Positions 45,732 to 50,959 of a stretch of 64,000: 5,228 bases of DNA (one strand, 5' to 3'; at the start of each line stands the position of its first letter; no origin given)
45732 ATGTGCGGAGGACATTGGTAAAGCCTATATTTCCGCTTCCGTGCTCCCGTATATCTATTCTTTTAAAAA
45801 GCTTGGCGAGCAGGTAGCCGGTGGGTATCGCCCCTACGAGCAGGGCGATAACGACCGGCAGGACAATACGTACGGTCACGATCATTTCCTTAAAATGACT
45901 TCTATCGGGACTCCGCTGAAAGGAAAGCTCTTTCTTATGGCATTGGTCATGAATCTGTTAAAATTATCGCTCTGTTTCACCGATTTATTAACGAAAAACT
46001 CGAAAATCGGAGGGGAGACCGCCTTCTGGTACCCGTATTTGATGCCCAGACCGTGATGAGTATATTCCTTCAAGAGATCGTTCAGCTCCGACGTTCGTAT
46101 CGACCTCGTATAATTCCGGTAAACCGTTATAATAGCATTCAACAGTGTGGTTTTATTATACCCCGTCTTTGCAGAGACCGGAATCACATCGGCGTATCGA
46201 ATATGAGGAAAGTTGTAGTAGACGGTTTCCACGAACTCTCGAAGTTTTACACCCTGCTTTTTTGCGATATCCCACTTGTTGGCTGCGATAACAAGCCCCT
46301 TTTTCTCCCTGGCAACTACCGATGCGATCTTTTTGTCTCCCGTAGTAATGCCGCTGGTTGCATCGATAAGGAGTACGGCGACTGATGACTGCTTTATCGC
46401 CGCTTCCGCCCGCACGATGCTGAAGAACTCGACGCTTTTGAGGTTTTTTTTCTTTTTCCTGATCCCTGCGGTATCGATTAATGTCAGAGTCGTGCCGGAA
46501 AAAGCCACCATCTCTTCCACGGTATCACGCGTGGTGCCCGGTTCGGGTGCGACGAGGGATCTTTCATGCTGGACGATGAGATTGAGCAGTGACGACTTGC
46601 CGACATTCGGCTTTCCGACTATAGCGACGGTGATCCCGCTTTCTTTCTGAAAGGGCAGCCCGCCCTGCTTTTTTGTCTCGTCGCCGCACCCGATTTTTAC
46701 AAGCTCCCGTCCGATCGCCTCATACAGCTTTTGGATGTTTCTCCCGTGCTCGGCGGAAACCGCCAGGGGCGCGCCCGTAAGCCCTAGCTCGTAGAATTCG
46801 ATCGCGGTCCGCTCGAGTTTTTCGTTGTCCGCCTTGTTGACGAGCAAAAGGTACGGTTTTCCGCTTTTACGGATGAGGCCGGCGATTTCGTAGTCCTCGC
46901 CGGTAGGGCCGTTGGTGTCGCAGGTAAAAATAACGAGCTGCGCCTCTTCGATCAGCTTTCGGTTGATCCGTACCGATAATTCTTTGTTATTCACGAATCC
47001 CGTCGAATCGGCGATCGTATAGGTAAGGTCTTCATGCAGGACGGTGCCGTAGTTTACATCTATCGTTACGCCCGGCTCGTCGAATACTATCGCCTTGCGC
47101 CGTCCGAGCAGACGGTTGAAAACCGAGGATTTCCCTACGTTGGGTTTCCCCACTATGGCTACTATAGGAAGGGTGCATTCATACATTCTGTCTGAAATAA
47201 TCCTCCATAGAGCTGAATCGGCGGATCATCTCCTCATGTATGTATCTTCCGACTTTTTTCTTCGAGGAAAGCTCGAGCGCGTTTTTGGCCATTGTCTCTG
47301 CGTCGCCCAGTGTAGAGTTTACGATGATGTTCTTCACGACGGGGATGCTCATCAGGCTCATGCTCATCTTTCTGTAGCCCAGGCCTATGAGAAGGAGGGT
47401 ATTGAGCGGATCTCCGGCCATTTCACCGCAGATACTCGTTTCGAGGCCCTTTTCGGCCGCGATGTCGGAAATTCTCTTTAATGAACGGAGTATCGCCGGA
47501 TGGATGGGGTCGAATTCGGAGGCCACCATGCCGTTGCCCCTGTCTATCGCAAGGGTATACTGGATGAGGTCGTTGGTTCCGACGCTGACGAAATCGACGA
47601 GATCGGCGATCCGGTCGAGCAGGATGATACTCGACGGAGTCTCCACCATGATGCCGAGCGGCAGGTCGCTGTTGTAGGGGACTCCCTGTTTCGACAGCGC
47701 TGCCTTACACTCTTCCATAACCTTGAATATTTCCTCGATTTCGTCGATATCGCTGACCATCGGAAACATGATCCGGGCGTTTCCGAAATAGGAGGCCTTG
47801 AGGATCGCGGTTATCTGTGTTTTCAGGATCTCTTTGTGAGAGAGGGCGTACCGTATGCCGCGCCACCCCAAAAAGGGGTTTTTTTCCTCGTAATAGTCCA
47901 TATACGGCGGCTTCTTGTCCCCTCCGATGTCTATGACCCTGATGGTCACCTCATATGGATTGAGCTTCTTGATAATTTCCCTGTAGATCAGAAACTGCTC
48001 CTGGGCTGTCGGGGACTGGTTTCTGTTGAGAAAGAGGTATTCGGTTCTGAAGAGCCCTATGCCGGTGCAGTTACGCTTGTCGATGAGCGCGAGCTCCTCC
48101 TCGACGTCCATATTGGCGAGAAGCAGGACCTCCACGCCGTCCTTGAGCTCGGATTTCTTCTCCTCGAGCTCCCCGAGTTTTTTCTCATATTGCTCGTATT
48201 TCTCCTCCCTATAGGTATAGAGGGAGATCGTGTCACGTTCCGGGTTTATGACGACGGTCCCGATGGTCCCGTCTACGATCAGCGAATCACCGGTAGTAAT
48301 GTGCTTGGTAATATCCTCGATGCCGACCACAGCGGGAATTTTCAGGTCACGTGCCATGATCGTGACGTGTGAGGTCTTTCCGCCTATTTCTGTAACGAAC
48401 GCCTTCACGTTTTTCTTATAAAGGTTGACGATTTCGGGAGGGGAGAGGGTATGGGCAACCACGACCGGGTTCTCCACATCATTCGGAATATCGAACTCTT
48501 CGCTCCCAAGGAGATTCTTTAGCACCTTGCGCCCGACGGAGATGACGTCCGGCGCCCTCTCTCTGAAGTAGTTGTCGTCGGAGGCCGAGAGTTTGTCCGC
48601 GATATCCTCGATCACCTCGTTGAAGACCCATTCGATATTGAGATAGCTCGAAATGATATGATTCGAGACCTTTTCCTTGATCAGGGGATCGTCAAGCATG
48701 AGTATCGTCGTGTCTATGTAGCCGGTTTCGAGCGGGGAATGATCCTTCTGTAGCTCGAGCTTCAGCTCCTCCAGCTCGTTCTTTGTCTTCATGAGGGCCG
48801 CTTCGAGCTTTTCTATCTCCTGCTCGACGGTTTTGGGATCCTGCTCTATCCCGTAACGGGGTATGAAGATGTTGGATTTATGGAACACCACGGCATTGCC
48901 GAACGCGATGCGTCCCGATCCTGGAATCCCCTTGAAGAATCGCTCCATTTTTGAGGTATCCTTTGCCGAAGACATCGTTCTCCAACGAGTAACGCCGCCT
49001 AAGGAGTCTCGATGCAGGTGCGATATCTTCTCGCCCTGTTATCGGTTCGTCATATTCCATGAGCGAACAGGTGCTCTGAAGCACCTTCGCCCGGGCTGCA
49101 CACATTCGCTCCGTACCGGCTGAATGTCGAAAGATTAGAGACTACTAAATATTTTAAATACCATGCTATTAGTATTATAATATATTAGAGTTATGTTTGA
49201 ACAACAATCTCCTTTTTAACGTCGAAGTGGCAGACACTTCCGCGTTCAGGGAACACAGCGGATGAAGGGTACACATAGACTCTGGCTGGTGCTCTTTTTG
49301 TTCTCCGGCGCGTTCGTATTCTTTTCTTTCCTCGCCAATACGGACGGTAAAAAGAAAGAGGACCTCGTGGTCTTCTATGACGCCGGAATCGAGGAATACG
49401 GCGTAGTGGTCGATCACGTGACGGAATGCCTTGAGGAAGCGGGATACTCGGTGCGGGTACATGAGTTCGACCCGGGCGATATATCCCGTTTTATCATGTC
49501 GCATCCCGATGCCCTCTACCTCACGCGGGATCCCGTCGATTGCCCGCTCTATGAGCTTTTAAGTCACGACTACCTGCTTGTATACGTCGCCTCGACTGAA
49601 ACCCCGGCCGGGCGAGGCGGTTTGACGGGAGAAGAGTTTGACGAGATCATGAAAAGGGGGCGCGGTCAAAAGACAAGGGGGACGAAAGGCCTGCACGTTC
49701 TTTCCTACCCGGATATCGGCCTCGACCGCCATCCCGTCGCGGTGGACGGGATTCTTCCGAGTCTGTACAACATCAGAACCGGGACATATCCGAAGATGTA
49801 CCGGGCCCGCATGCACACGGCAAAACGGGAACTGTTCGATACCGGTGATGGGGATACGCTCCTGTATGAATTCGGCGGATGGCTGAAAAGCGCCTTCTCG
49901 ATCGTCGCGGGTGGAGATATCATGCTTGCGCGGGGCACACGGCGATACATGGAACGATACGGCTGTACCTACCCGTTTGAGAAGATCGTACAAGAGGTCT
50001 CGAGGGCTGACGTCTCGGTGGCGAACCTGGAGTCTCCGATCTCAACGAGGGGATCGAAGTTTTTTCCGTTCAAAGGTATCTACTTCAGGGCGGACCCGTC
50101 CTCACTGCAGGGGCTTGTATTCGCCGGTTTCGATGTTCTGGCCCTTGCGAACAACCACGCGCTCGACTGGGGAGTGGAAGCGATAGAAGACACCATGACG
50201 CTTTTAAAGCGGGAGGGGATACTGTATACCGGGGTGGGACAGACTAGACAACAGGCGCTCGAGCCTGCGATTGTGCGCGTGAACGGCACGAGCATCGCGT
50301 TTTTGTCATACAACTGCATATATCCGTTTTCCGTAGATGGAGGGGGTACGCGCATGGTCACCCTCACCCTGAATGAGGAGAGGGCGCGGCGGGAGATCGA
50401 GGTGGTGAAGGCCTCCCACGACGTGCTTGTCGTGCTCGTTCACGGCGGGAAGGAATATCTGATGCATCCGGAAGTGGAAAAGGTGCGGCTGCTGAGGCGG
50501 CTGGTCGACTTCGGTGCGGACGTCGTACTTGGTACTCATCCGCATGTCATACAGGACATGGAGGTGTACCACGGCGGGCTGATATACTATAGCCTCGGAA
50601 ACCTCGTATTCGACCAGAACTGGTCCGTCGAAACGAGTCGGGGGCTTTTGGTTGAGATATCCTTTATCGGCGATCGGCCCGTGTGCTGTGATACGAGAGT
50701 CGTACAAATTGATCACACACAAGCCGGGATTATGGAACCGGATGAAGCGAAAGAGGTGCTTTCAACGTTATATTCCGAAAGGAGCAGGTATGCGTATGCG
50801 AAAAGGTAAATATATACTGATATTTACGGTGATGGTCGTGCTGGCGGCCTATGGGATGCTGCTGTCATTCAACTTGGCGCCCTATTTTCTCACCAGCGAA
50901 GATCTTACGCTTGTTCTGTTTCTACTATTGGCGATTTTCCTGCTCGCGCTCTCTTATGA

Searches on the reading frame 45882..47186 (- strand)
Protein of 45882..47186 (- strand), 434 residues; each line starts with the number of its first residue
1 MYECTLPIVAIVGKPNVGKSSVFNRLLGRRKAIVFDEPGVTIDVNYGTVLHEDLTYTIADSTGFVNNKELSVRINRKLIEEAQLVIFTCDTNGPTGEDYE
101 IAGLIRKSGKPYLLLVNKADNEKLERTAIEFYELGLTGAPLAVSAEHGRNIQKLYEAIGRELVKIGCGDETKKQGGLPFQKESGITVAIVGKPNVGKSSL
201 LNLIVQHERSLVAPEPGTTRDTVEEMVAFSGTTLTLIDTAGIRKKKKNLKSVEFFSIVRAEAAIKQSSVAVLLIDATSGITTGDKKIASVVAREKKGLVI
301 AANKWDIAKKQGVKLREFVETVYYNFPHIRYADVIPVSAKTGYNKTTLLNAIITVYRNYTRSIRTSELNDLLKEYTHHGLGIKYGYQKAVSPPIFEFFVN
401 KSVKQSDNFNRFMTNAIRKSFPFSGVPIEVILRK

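Call 54: search_protein_families(library=pfam, proteins=[window:45882-47186:-], max_evalue=0.00001)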
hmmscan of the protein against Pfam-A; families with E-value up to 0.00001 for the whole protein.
window:45882-47186:- (434 aa): 9 families
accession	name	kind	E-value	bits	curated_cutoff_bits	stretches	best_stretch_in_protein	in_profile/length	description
PF01926.29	MMR_HSR1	-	4.6e-49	165.7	21.9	2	186-304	1-113/113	50S ribosome-binding GTPase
PF02421.24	FeoB_N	-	5.8e-23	81.6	27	2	9-158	3-156/156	Ferrous iron transport protein B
PF00009.33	GTP_EFTU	-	1.4e-18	67.6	26.5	1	230-355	67-185/188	Elongation factor Tu GTP binding domain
PF14714.11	KH_dom-like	-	5.9e-14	52.6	27.3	1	363-433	2-81/81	KH-domain-like of EngA bacterial GTPase enzymes, C-terminal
PF00350.29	Dynamin_N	-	1.3e-12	48.5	27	0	187-220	1-34/168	Dynamin family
PF00005.33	ABC_tran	-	2.6e-08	35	25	0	179-210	6-37/137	ABC transporter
PF03193.22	RsgA_GTPase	-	4.8e-08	33.5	30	0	144-244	68-170/174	RsgA GTPase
PF04548.22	AIG1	-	1.1e-06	28.6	27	0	186-291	2-107/212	AIG1 family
PF08477.19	Roc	-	1.9e-06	28.6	27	0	187-246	2-70/119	Ras of Complex, Roc, domain of DAPkinase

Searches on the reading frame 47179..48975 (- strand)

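Call 54: search_protein_families(library=pfam, proteins=[window:47179-48975:-], max_evalue=0.00001)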
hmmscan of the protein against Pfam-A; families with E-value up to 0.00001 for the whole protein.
window:47179-48975:- (598 aa): 3 families
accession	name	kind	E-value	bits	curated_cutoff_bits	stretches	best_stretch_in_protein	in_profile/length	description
PF02896.24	PEP-utilizers_C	-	5.2e-99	331.5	22.8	1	266-553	3-290/293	PEP-utilising enzyme, PEP-binding domain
PF05524.18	PEP-utilisers_N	-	5.1e-23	82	24.4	1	15-140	1-121/121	PEP-utilising enzyme, N-terminal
PF00391.29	PEP-utilizers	-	1e-20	73.5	23.1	1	169-239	4-72/72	PEP-utilising enzyme, mobile domain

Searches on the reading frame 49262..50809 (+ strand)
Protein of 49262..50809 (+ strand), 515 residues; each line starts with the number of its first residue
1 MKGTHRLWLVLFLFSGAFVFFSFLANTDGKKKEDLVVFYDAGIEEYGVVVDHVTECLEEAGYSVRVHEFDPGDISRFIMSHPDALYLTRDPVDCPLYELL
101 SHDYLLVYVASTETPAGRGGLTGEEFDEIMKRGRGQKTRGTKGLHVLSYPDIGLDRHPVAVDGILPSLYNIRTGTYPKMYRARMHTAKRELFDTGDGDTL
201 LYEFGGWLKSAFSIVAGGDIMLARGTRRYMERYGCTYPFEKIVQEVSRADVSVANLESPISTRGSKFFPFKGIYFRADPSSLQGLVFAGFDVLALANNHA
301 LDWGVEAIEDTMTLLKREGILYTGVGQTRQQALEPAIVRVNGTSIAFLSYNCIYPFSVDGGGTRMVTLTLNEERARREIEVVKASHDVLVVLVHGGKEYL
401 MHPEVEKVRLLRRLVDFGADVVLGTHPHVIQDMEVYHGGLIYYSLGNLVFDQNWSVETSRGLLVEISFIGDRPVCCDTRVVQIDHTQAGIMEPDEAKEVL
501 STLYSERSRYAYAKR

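Call 54: search_protein_families(library=pfam, proteins=[window:49262-50809:+], max_evalue=0.00001)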
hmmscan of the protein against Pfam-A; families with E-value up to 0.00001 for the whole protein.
window:49262-50809:+ (515 aa): 1 family
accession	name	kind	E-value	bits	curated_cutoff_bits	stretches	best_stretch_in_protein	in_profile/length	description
PF09587.15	PGA_cap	-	1.1e-67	228.7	27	1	214-452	2-255/255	Bacterial capsule synthesis protein PGA_cap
